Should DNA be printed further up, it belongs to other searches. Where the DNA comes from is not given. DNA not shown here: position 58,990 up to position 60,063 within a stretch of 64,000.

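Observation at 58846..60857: AT-rich two-gene cargo next to the tmRNA 3' end: a membrane-anchored Mrr-like nuclease plus an unknown 257-aa protein. This is a candidate defence island.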

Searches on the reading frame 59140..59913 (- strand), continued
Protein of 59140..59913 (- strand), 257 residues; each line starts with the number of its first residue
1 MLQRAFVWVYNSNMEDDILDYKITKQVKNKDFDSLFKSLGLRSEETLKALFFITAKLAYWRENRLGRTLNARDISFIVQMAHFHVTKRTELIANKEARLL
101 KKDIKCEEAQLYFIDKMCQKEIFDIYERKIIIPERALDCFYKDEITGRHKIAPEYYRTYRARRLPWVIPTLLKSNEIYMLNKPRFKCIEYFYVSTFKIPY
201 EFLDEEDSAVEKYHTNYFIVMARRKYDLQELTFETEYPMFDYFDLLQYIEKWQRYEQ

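Call 45: find_homologous_proteins(query=A1, max_evalue=10)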
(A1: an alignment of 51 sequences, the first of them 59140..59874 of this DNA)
Query A1 (51 sequences) (244 aa, profile of the alignment): 25 proteins with E <= 10 among 3849 candidates.
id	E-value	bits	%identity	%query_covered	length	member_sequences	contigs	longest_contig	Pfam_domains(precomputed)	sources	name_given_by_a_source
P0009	2.5e-75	271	58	99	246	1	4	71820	-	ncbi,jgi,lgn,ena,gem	-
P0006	1.4e-74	269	66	98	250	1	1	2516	-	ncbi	-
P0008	2.6e-74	268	58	100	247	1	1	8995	-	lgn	-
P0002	2.9e-74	268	70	100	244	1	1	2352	-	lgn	-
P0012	3.2e-74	268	55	100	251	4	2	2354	-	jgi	-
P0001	1.3e-73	266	100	100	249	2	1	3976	-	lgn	-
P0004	1.3e-73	266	71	100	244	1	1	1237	-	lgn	-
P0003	1.0e-72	263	69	100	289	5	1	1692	-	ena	-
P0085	1.2e-71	259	27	86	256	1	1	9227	-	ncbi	-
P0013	1.1e-70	256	55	100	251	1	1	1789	-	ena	-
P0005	3.3e-70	254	69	100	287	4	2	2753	-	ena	-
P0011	4.3e-70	254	60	100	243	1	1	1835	-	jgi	jgi:hypothetical protein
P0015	4.4e-69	251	53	98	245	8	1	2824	-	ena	-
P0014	1.7e-68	249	55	93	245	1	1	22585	-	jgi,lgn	-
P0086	5.9e-68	247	25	87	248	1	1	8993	-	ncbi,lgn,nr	ncbi:MAG: hypothetical protein Q7S07_05905 [Candidatus Omnitrophota bacterium]|nr:hypothetical prote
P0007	3.3e-63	231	72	84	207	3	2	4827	-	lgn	-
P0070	1.6e-62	229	30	49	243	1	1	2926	-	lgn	-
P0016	7.4e-47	178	82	58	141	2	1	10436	-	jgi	-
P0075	1.7e-42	164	23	87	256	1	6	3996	-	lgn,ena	-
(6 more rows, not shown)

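Call 46: search_protein_families(library=pfam, proteins=[P0048, P0082, P0022, P0026, P0032, P0044, P0052, P0070, P0075, P0085], max_evalue=0.5)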
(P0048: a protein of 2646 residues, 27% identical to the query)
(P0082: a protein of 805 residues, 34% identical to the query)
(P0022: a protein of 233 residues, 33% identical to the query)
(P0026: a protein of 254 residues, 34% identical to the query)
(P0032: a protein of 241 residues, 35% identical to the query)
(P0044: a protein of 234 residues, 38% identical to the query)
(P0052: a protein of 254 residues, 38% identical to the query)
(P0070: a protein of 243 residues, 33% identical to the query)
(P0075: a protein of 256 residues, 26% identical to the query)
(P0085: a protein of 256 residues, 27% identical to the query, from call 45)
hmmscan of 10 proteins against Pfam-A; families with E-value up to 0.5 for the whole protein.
P0048 (2646 aa): 4 families
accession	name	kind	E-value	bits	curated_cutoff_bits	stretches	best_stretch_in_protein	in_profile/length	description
PF22269.2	TagH_SH3-like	-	4.4e-20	72.1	27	0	521-552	6-37/62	Teichoic acid transporter subunit TagH, SH3-like domain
PF19019.6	Phlebo_G2_C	-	1.7e-14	54.3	25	0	1538-1574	72-109/171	Phlebovirus glycoprotein G2 C-terminal domain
PF22962.3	Ig_NUP210_7th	-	3.8e-05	24.3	27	0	518-540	69-91/99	NUP210 Ig-like domain 7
PF00404.24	Dockerin_1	-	0.035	14.7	22.9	1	2293-2341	10-57/57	Dockerin type I domain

P0082 (805 aa): 8 families
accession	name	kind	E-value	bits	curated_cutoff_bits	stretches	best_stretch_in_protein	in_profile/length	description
PF00754.31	F5_F8_type_C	-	1.3e-82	274.6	28.2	7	578-708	1-127/127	F5/8 type C domain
PF22633.2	F5_F8_type_C_2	-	2.2e-09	38.2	27.8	1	599-693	3-91/91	NedA-like, galactose-binding domain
PF00084.26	Sushi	-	6.1e-05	23.8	20.7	1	286-343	1-56/56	Sushi repeat (SCR repeat)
PF24135.1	DUF7402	-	0.0021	18.6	27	1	579-667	8-100/133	Domain of unknown function (DUF7402)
PF10802.14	DUF2540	-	0.0057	17.2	25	0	136-169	4-37/75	Protein of unknown function (DUF2540)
PF02793.27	HRM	-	0.053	14.4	26.2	1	305-340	18-55/66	Hormone receptor domain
PF20134.4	DUF6524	-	0.15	12.3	27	0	136-160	17-41/131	Family of unknown function (DUF6524)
PF02949.25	7tm_6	-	0.31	10.5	25.8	0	634-722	57-147/313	7tm Odorant receptor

P0022 (233 aa): 0 families

P0026 (254 aa): 1 family
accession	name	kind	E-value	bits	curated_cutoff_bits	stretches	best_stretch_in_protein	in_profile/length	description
PF18810.6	PBECR2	-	0.0002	22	27.1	1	121-232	14-107/120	phage-Barnase-EndoU-ColicinE5/D-RelE like nuclease2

P0032 (241 aa): 1 family
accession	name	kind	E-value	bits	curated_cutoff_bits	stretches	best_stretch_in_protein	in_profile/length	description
PF18798.6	LPD3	-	0.0016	19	27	1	89-134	1-46/114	Large polyvalent protein-associated domain 3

P0044 (234 aa): 1 family
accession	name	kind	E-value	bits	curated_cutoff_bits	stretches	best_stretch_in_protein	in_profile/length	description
PF23093.1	GBD_Tenm3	-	0.12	12.7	27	1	107-147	48-88/130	Teneurin-3-like, galactose-binding domain-like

P0052 (254 aa): 0 families

P0070 (243 aa): 0 families

P0075 (256 aa): 0 families

P0085 (256 aa): 1 family
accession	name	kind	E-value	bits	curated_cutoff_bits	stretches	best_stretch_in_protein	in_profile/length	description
PF02346.21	Vac_Fusion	-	0.044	13.9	24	0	39-77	16-53/56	Chordopoxvirus multifunctional envelope protein A27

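Call 47: find_encoding_contigs(protein=P0086, flank=8000, max_places=2)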
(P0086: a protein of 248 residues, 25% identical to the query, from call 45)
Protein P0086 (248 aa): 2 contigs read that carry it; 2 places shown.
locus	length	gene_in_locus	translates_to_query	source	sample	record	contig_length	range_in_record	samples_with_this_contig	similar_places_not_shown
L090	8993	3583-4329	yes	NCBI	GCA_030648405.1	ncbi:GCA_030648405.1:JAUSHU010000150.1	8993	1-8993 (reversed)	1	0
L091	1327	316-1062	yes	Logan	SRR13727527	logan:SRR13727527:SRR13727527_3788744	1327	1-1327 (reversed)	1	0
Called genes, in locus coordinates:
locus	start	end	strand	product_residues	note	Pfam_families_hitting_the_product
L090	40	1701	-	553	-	PF03321:GH3, PF23571:GH3_M, PF23572:GH3_C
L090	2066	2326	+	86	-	PF14076:DUF4258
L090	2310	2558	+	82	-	PF10049:DUF2283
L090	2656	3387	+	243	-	PF13643:DUF4145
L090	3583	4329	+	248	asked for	-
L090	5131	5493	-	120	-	-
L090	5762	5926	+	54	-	-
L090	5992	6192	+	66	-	-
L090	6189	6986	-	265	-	PF02540:NAD_synthase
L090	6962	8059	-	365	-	PF03054:tRNA_Me_trans, PF20259:tRNA_Me_trans_M, PF20258:tRNA_Me_trans_C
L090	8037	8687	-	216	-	PF02424:ApbE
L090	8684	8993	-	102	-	PF07085:DRTGG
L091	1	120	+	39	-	?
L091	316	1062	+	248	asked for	-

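Call 48: find_encoding_contigs(protein=P0085, flank=8000, max_places=2)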
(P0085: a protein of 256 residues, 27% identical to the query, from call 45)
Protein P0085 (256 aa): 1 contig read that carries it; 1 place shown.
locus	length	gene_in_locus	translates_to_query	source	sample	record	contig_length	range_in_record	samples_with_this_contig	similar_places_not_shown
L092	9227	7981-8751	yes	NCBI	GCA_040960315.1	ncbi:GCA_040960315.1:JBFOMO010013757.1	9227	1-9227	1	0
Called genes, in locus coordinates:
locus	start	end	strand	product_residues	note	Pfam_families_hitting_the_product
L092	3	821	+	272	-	?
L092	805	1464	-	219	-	-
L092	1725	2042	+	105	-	-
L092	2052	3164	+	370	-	PF01381:HTH_3, PF12844:HTH_19 (faint), PF13412:HTH_24 (weak), PF13443:HTH_26 (weak), PF13560:HTH_31 (weak), PF06114:Peptidase_M78, PF10463:Peptidase_U49 (weak)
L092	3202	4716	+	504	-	PF01555:N6_N4_Mtase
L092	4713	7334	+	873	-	PF04851:ResIII, PF00270:DEAD (faint)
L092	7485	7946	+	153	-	-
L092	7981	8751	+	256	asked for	-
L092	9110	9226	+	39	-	?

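Call 51: search_protein_families(library=pfam, proteins=[L001:7473-7973:+, L092:7485-7946:+, L001:9013-9855:+, L007:1184-2347:+, L090:2656-3387:+, L004:5491-5724:-, L007:719-1117:+], max_evalue=0.1)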
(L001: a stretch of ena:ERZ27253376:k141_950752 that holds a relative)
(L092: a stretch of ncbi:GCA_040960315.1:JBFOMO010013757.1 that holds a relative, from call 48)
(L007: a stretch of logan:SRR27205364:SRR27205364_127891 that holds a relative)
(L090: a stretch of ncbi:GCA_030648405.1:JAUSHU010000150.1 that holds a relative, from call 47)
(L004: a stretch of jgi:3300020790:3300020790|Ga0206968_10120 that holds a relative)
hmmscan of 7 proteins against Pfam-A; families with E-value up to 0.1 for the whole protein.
L001:7473-7973:+ (166 aa): 2 families
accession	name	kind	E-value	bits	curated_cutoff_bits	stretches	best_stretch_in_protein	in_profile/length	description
PF23159.1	WH_Rok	-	0.026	15.1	27.6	1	91-119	9-38/58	Repressor Rok winged helix domain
PF11152.14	CCB2_CCB4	-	0.045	13.5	26.3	1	38-137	15-111/195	Cofactor assembly of complex C subunit B, CCB2/CCB4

L092:7485-7946:+ (153 aa): 2 families
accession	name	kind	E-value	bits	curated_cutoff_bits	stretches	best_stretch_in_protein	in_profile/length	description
PF24838.2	8xMP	-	0.0067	16.7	30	1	38-105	21-87/136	Octameric membrane protein family (8xMP)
PF01988.24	VIT1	-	0.091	13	28.1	0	44-92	144-191/214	VIT family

L001:9013-9855:+ (280 aa): 4 families
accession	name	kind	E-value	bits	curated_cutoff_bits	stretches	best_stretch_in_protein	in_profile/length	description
PF02498.22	Bro-N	-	9.6e-14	52.2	25.6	1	18-111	2-92/96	BRO family, N-terminal domain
PF16242.11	Pyrid_ox_like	-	0.00049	20.1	28.8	1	15-96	60-141/149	Pyridoxamine 5'-phosphate oxidase like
PF06896.17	Phage_TAC_3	-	0.058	14.5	22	0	74-147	41-113/117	Phage tail assembly chaperone proteins, TAC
PF22057.2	BACOVA_00961-like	-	0.065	13.4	27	0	49-88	77-115/140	BACOVA_00961-like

L007:1184-2347:+ (387 aa): 9 families
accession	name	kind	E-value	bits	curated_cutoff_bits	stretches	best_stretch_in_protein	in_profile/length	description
PF13091.12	PLDc_2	-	1.2e-20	74.1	27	1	39-166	3-129/132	PLD-like domain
PF13730.12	HTH_36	-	4e-09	36.6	25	1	316-364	12-55/55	Helix-turn-helix domain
PF13545.12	HTH_Crp_2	-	1.2e-06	28.9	27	1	335-368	23-55/70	Crp-like helix-turn-helix domain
PF00614.28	PLDc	-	0.00012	22.3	21.9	1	117-139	4-26/28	Phospholipase D Active site motif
PF01978.25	TrmB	-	0.0058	16.9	25.6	0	338-371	26-59/68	Sugar-specific transcriptional regulator TrmB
PF17550.7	PsaF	-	0.016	15.2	25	0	1-60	1-60/162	Family of unknown function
PF13412.12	HTH_24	-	0.022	14.8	21.9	0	336-365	19-48/48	Winged helix-turn-helix DNA-binding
PF25212.1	HVO_A0114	-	0.037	14.3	27.6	0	256-278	50-72/84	HVO_A0114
PF01726.22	LexA_DNA_bind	-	0.05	13.8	23.7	0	340-370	31-62/65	LexA DNA binding domain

L090:2656-3387:+ (243 aa): 5 families
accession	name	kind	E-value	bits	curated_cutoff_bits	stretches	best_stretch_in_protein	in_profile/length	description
PF13643.11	DUF4145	-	5.7e-10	39.6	23.1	1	106-195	2-87/88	Domain of unknown function (DUF4145)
PF14354.12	Lar_restr_allev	-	0.019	15.7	28.6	1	8-54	6-33/58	Restriction alleviation protein Lar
PF14677.12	FANCI_S3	-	0.029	14.5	25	1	98-224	75-202/216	FANCI solenoid 3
PF04810.20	zf-Sec23_Sec24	-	0.039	14.4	25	1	3-17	21-35/39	Sec23/Sec24 zinc finger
PF09372.15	PRANC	-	0.066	14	25.8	0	59-123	4-68/97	PRANC domain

L004:5491-5724:- (77 aa): 1 family
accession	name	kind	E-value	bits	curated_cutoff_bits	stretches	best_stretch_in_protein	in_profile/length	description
PF18932.5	DUF5681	-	1.1e-08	35.9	27.5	1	8-44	2-37/77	Family of unknown function (DUF5681)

L007:719-1117:+ (132 aa): 2 families
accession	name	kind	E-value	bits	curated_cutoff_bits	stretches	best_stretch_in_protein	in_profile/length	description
PF08308.17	PEGA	-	0.0013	19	20.8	1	31-82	2-53/71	PEGA domain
PF22820.2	TcaA_3rd_4th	-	0.029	14.7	27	1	31-53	3-25/73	TcaA protein 3rd/4th domain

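Call 61: find_related_loci(query=A3, collection=metagenome_contigs, flank=6000)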
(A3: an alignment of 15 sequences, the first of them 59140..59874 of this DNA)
Query A3 (244 aa) in metagenome_contigs; peptide patterns used: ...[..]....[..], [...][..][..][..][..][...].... (x = any residue, [..] = any of these).
45 stretches matched a pattern; 8 encode a relative of the query (tblastn E <= 1e-3); 8 distinct loci.
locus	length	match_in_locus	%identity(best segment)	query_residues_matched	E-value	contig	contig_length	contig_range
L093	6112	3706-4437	68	1-244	2e-114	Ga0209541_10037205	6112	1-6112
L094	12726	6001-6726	58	2-243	9e-100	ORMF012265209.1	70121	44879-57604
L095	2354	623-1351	55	1-243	4e-97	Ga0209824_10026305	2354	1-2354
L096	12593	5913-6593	55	18-243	7e-83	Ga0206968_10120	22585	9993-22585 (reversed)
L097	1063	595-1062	59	1-157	3e-65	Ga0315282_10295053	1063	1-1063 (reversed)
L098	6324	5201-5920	39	2-243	2e-53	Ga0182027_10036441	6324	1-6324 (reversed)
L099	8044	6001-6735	39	2-243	2e-51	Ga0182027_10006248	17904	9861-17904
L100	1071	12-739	61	1-243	3e-58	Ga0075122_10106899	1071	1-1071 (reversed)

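Call 62: find_related_loci(query=A3, collection=viral_contigs, flank=6000)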
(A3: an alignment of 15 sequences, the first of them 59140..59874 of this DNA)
Query A3 (244 aa) in viral_contigs; peptide patterns used: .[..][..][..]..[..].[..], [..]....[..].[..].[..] (x = any residue, [..] = any of these).
15 stretches matched a pattern, but none encodes a relative of the query by tblastn (E <= 1e-3).

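Call 66: search_protein_families(library=pfam, proteins=[L093:2482-3150:-, L093:4768-5391:-, L093:1762-2151:-, L098:4148-5014:+, L098:2812-3807:-, L098:2315-2743:-, L099:4653-5585:-, L099:2244-4619:-, L099:937-2253:-, L099:6938-8044:-], max_evalue=0.01)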
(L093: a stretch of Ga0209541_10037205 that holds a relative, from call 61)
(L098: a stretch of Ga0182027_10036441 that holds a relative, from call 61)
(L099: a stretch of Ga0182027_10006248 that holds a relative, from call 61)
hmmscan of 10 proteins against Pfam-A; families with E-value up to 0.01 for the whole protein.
L093:2482-3150:- (222 aa): 0 families

L093:4768-5391:- (207 aa): 0 families

L093:1762-2151:- (129 aa): 0 families

L098:4148-5014:+ (288 aa): 0 families

L098:2812-3807:- (331 aa): 1 family
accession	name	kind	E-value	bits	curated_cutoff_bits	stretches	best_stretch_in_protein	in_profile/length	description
PF17083.10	Swm2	-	0.0033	17.9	25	1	38-102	14-77/130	Nucleolar protein Swm2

L098:2315-2743:- (142 aa): 0 families

L099:4653-5585:- (310 aa): 3 families
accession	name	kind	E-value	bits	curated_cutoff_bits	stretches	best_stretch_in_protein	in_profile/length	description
PF01939.22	NucS_C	-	9.4e-11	42.2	24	1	203-302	12-107/124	Endonuclease NucS C-terminal domain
PF06250.17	YhcG_C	-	3.4e-05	24.2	32.5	1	183-289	20-127/157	YhcG PDDEXK nuclease domain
PF14281.12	PDDEXK_4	-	0.00035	21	22.3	1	198-274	58-125/183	PD-(D/E)XK nuclease superfamily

L099:2244-4619:- (791 aa): 6 families
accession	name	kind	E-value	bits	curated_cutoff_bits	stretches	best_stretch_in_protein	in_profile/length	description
PF02384.22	N6_Mtase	-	8.4e-102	341.1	20.4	1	135-443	3-310/311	N-6 DNA Methylase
PF12161.14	HsdM_N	-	7.8e-12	46.4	24.5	1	10-117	3-132/135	HsdM N-terminal domain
PF07669.17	Eco57I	-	1.9e-05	25.3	25.3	1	217-347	31-165/171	Eco57I restriction-modification methylase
PF05175.20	MTS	-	0.00091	19.3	23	1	183-267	32-109/170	Methyltransferase small domain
PF01170.24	UPF0020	-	0.0017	18.5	22.3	0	160-225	6-94/197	RMKL-like, methyltransferase domain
PF11599.14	AviRa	-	0.006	16.5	25.7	0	169-244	38-113/232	RRNA methyltransferase AviRa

L099:937-2253:- (438 aa): 1 family
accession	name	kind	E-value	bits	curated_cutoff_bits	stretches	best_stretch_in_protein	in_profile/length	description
PF01420.25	Methylase_S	-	4.6e-24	85.9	22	2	30-209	1-158/168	Type I restriction modification DNA specificity domain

L099:6938-8044:- (368 aa): 7 families
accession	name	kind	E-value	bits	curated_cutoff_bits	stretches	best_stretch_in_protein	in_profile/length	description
PF05970.20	PIF1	-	8.5e-20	71.7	25.9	1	4-142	70-217/223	PIF1-like helicase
PF13538.12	UvrD_C_2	-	3e-06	27.5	27.4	1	294-334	1-47/52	UvrD-like helicase C-terminal domain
PF21530.3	Pif1_2B_dom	-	6.2e-06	26.3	23.9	1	212-244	14-47/47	DNA helicase Pif1, 2B domain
PF13245.12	AAA_19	-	5.4e-05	23.8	25.1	1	2-85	64-132/134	AAA domain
PF01443.25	Viral_helicase1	-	6.2e-05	23.4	21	1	264-334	150-222/228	Viral superfamily 1 RNA helicase core domain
PF13604.12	AAA_30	-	0.00045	20.4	27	0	2-148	69-178/191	AAA domain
PF02689.20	Herpes_Helicase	-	0.0016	16.9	27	1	288-335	723-771/808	Helicase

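Call 68: search_protein_families(library=phrogs, alignment_id=A1, max_evalue=0.01)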
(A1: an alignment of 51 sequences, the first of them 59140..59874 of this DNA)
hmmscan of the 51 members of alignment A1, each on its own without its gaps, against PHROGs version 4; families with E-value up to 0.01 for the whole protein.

A. member 1, window:59140-59874:- (244 aa): 0 families

B. families by the number of members that match (of 51 scanned): 1 family
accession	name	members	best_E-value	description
phrog_19106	-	1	0.007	-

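Call 69: search_protein_families(library=padloc, alignment_id=A1, max_evalue=0.01)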
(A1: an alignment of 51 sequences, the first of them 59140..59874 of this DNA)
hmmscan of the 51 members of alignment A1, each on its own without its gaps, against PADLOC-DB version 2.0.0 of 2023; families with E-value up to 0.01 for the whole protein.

A. member 1, window:59140-59874:- (244 aa): 0 families

B. families by the number of members that match (of 51 scanned): 11 families
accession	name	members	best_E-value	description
PDLC04359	PDC-M04B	25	8e-10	-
PDLC04360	PDC-M04B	18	4.3e-07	-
PDLC04358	PDC-M04B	17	1.3e-06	-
PDLC04355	PDC-M04B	15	1.8e-05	-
PDLC04364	PDC-M04B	9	3.2e-06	-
PDLC04367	PDC-M04B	9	3.9e-05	-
PDLC04365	PDC-M04B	8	2.9e-05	-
PDLC04363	PDC-M04B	7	4.8e-05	-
PDLC04362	PDC-M04B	5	4.9e-05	-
PDLC04357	PDC-M04B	3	0.0027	-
PDLC04366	PDC-M04B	1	0.00053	-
